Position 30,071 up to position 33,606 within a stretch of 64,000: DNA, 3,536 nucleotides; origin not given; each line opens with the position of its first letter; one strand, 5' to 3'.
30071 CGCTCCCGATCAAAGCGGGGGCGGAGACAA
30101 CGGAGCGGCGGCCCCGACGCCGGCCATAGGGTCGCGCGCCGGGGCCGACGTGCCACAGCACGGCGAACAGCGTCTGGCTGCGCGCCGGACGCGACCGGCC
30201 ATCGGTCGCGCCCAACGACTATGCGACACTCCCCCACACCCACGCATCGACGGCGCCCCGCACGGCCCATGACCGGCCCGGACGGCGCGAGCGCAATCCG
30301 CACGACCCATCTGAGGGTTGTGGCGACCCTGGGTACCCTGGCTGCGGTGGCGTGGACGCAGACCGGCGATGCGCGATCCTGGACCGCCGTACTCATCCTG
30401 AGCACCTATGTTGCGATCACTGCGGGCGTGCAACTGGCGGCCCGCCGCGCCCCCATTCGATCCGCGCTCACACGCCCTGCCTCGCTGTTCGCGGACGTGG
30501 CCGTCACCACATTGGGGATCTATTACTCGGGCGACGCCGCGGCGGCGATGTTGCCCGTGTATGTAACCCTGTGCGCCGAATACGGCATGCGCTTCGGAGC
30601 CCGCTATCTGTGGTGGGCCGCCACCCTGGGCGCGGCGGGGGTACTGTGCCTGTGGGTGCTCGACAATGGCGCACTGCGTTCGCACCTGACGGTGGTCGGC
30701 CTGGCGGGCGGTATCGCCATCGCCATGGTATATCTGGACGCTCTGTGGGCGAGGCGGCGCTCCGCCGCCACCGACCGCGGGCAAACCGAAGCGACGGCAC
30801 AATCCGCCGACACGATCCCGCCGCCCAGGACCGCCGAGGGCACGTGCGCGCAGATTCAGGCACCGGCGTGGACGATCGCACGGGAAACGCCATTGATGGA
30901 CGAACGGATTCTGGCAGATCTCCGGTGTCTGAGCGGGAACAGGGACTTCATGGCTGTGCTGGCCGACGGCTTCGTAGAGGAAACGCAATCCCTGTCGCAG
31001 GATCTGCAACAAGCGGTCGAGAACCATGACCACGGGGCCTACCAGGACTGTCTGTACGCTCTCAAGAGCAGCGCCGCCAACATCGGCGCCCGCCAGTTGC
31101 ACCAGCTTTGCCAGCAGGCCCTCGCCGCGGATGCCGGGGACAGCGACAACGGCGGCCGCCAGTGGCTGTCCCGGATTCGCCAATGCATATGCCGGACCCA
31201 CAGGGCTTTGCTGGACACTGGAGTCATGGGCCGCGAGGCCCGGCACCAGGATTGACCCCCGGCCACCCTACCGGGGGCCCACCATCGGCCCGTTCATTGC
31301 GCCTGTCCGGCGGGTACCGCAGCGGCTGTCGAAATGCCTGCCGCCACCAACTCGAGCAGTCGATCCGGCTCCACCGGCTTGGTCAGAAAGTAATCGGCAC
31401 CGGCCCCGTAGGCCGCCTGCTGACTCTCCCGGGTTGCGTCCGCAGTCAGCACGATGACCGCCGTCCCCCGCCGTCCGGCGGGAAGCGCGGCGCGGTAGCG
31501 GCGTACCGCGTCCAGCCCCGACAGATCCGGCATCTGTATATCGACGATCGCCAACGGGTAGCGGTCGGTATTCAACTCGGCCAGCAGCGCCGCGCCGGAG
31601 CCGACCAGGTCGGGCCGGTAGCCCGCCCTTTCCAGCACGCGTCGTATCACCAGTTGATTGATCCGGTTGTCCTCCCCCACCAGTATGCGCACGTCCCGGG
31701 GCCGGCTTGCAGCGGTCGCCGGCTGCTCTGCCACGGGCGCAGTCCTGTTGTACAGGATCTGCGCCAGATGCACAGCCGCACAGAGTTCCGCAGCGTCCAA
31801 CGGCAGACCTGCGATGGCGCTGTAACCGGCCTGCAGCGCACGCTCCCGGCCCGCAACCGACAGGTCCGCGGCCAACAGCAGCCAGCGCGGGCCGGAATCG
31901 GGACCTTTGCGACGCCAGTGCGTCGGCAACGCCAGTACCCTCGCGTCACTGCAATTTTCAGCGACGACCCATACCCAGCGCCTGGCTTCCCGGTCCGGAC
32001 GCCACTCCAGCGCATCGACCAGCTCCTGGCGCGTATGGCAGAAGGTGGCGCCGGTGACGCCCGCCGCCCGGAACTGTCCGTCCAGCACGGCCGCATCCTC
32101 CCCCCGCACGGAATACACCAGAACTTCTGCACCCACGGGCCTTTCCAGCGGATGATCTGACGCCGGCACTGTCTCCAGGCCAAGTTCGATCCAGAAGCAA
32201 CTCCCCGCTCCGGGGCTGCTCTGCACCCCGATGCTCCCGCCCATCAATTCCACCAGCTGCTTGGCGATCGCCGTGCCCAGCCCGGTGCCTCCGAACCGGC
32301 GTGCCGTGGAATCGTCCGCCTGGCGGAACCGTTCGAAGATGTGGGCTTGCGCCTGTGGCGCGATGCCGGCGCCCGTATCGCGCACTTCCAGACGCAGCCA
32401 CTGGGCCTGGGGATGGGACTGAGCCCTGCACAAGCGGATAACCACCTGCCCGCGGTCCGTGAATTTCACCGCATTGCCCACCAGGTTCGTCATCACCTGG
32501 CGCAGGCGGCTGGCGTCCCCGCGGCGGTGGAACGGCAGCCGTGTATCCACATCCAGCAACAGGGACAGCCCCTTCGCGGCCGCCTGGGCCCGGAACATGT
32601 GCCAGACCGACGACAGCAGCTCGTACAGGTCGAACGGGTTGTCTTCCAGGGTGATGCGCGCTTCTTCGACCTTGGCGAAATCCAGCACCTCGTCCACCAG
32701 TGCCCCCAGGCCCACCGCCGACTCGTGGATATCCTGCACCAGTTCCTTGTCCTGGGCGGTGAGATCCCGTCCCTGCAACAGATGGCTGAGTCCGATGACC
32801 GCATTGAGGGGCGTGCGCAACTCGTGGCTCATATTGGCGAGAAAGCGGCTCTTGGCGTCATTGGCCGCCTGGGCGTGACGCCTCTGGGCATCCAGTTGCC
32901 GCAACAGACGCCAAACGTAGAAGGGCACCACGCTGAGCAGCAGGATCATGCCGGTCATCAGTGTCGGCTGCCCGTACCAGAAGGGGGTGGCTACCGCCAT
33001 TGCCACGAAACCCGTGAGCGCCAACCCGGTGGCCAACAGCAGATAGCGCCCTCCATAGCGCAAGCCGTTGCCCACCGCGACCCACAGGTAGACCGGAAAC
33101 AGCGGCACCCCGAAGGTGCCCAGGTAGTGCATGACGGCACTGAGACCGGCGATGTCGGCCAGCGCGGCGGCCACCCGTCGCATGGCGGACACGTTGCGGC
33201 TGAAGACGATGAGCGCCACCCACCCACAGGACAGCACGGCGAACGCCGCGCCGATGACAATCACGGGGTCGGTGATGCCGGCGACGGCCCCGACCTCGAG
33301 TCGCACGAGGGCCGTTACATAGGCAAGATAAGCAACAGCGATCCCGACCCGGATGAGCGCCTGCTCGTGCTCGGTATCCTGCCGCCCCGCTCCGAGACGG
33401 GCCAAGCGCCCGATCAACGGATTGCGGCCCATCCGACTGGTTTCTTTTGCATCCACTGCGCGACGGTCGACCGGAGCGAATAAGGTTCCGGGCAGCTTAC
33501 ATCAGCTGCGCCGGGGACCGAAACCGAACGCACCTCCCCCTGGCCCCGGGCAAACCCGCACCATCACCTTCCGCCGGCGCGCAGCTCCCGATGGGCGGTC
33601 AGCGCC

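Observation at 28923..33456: Rpf-like signalling module split into three genes, with a degenerate Hpt (Tyr at the phospho-His position) and a membrane sensor domain duplicated between the kinase and the Hpt protein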

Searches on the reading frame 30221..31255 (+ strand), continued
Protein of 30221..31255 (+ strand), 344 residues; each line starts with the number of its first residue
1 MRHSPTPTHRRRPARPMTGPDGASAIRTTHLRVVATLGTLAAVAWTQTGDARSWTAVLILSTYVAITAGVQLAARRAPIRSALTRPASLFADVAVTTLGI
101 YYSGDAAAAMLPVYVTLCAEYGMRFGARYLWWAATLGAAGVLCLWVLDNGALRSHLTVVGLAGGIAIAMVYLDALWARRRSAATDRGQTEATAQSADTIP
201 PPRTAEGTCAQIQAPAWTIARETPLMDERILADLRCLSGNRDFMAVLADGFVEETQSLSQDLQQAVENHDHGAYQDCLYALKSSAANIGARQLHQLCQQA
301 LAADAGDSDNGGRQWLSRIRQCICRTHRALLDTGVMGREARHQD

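Call 77: find_encoding_contigs(protein=P0117, flank=7000, max_places=2)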
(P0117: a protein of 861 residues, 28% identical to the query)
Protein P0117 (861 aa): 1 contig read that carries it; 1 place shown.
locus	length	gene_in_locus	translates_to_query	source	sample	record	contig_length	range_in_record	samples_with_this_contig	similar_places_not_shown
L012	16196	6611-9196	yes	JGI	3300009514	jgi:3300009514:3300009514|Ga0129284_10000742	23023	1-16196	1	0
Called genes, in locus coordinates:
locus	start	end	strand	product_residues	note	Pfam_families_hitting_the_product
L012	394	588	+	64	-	-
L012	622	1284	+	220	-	PF00581:Rhodanese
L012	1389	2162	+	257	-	PF12048:DUF3530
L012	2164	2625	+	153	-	PF08534:Redoxin, PF00578:AhpC-TSA, PF00085:Thioredoxin (weak), PF13098:Thioredoxin_2 (weak), PF13905:Thioredoxin_8 (faint)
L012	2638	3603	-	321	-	PF12483:GIDE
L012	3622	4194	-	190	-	PF04011:LemA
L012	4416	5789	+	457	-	PF03631:Virul_fac_BrkB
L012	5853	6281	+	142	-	-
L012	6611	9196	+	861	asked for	PF00512:HisKA, PF02518:HATPase_c, PF00072:Response_reg, PF01627:Hpt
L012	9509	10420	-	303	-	PF00378:ECH_1, PF16113:ECH_2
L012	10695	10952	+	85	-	PF23297:ACP_SdgA_C (weak), PF00550:PP-binding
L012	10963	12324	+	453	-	PF00109:ketoacyl-synt, PF02801:Ketoacyl-synt_C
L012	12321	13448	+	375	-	PF01612:DNA_pol_A_exo1, PF00570:HRDC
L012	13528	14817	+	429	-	-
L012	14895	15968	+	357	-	PF08331:QueG_DUF1730, PF13484:Fer4_16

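Call 79: search_protein_families(library=pfam, proteins=[L011:5857-7806:-], max_evalue=1)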
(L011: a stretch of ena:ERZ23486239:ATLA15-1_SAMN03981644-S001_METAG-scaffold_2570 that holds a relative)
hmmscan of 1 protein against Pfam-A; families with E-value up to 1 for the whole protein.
L011:5857-7806:- (649 aa): 5 families
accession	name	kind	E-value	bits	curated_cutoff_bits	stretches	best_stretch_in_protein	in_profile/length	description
PF00072.30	Response_reg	-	4.1e-13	49.9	30.2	1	381-491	1-108/111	Response regulator receiver domain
PF23198.2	PDE8A_N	-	4.1e-05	24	29.6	1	381-433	12-65/147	PDE8A-like, N-terminal domain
PF01627.28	Hpt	-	0.00021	21.9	24.6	1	553-606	3-56/84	Hpt domain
PF08592.16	Anthrone_oxy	-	0.0024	18.5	27.3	1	131-205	5-79/106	Anthrone oxygenase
PF20161.5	VpsR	-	0.01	16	23.7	1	389-444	18-73/121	VpsR domain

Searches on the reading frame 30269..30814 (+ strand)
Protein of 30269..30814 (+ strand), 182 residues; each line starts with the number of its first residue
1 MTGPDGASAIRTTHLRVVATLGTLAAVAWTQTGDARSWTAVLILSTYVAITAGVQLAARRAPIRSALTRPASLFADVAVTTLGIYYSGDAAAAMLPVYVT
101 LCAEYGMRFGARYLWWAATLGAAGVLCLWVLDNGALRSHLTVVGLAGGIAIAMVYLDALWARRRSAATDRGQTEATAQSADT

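Call 19: search_protein_families(library=pfam, proteins=[window:30269-30814:+], max_evalue=10)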
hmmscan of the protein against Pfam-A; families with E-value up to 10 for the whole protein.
seq(182 aa): 1 family
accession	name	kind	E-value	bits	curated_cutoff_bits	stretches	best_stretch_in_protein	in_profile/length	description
PF13567.11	DUF4131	-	1.6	8.8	31.6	1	114-166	6-55/165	Domain of unknown function (DUF4131)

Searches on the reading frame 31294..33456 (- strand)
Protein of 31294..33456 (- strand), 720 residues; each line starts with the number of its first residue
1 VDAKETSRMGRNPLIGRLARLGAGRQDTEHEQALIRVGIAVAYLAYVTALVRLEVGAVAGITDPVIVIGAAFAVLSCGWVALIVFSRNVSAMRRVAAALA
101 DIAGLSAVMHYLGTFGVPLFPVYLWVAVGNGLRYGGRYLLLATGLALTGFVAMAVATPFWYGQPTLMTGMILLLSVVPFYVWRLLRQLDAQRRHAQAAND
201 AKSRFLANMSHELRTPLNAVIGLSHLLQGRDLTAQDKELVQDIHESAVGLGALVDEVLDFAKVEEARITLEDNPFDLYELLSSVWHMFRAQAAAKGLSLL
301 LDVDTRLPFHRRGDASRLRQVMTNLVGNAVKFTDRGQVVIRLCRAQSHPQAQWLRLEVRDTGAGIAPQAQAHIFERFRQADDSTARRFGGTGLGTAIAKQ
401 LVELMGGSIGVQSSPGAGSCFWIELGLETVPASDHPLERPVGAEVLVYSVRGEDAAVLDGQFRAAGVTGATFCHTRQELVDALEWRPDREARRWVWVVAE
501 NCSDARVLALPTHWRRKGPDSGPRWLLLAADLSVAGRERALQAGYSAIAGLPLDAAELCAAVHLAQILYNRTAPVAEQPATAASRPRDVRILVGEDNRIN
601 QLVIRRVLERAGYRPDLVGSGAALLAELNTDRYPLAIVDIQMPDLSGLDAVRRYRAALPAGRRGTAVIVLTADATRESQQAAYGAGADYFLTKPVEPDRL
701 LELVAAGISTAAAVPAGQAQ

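Call 3: search_protein_families(library=pfam, proteins=[window:31294-33456:-], max_evalue=1)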
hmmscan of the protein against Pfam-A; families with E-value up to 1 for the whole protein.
window:31294-33456:- (720 aa): 4 families
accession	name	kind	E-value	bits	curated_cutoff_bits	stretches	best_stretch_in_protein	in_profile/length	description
PF02518.31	HATPase_c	-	2.5e-30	105.6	26.4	1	313-427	1-109/111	Histidine kinase-, DNA gyrase B-, and HSP90-like ATPase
PF00072.30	Response_reg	-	4.1e-20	72.4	30.2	1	591-704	1-110/111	Response regulator receiver domain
PF00512.31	HisKA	-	8.2e-19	67.9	26.9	1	201-265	1-65/66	His Kinase A (phospho-acceptor) domain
PF13581.12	HATPase_c_2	-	0.012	16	27.4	1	319-403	33-110/127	Histidine kinase-like ATPase domain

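Call 4: search_protein_families(library=ncbifam, proteins=[window:31294-33456:-], max_evalue=1)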
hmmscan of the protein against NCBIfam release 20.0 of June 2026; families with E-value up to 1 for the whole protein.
window:31294-33456:- (720 aa): 152 families (the best 25 are shown)
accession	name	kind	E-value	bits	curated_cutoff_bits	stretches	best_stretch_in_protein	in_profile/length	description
TIGR02956.1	TMAO_torS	equivalog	1.5e-97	327.8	676.5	2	191-432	453-687/967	TMAO reductase system sensor histidine kinase/response regulator TorS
NF008318.0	PRK11107.1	equivalog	1.6e-97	327.6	890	1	187-705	278-782/920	two-component sensor histidine kinase BarA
NF041947.1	LuxQ_Vibrio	equivalog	2e-80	270.8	1200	2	186-434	456-703/843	quorum-sensing autoinducer 2 sensor kinase/phosphatase LuxQ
NF008302.0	PRK11091.1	equivalog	2.9e-78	263.9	838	2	195-430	276-508/779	aerobic respiration two-component sensor histidine kinase ArcB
NF011874.0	PRK15347.1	equivalog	7.2e-77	259.3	852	2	186-433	382-619/921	two component system sensor kinase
NF045901.1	HisKinLetSLeg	equivalog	9.9e-72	242.2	1650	2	191-432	282-523/906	two-component system sensor histidine kinase LetS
NF008099.0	PRK10841.1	equivalog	8.3e-66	222.4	920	2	192-431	460-694/949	two-component system sensor histidine kinase RcsC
NF038297.2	hybrid_HK_HrmK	equivalog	4.2e-62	210.6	725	2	186-430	219-460/607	hybrid histidine kinase/response regulator HrmK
NF008543.0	PRK11466.1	equivalog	6.1e-60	203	982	2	192-430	434-665/914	TMAO reductase system sensor histidine kinase/response regulator TorS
NF046044.1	PnpS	equivalog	3.2e-52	177.9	400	1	199-425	167-389/390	two-component system histidine kinase PnpS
NF041832.1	near_NosP_CTERM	subfamily_domain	2.2e-49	168.5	400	2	197-435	2-233/370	NahK/ErcS family hybrid sensor histidine kinase/response regulator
TIGR02966.1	phoR_proteo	equivalog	2.3e-45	155.1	334.2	1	199-424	111-332/333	phosphate regulon sensor histidine kinase PhoR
NF007420.1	PRK09959.1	equivalog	5.4e-44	150.1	1995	2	184-429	694-938/1197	acid-sensing system histidine kinase EvgS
NF041880.1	EPS_EpsF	equivalog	9.3e-43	146.4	900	2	195-423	267-489/492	response regulator EpsF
NF047465.1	hybrid_HK_LvrA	exception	2.2e-41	141.8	1200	2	197-429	197-424/819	hybrid histidine kinase/response regulator LvrA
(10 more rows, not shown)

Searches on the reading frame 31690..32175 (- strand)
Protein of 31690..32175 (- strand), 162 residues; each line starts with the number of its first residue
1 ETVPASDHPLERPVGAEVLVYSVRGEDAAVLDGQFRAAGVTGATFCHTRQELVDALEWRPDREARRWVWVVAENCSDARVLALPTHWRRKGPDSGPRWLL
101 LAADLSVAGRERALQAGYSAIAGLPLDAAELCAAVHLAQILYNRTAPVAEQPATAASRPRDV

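Call 19: search_protein_families(library=pfam, proteins=[window:31690-32175:-], max_evalue=10)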
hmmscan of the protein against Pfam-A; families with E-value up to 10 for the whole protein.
seq(162 aa): 0 families

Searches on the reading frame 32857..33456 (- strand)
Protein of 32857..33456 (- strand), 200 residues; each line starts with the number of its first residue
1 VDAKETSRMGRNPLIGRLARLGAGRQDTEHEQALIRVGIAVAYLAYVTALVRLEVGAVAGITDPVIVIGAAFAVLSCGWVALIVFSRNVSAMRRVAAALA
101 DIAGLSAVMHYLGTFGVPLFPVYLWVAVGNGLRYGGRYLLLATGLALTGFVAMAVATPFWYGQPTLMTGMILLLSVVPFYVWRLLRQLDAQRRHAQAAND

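Call 11: find_homologous_proteins(query=window:32857-33456:-, max_evalue=0.001)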
Query seq(200 aa): 7961 candidates shared short words with the query, none scored E <= 0.001.

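Call 19: search_protein_families(library=pfam, proteins=[window:32857-33456:-], max_evalue=10)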
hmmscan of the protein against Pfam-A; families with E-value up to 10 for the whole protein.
seq(200 aa): 1 family
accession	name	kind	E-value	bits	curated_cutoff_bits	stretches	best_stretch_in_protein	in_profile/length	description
PF01027.25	Bax1-I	-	0.038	14.2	34.1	1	138-180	8-55/207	Inhibitor of apoptosis-promoting Bax1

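Call 41: find_homologous_proteins(query=A3, max_evalue=0.001)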
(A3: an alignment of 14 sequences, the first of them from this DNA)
Query A3 (14 sequences) (189 aa, profile of the alignment): 5 proteins with E <= 0.001 among 8000 candidates.
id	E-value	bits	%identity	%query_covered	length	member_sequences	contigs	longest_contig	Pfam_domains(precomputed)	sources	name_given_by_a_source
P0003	1.7e-47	179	38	40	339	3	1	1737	PF01627.29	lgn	-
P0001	9.8e-47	177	33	34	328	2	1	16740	PF01627.29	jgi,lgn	-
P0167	7.5e-43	164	41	93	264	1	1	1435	PF00512.32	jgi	jgi:two-component system sensor histidine kinase RpfC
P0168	8.1e-43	164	36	92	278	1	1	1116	PF00512.32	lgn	-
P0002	1.2e-40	157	33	34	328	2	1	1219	PF01627.29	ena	-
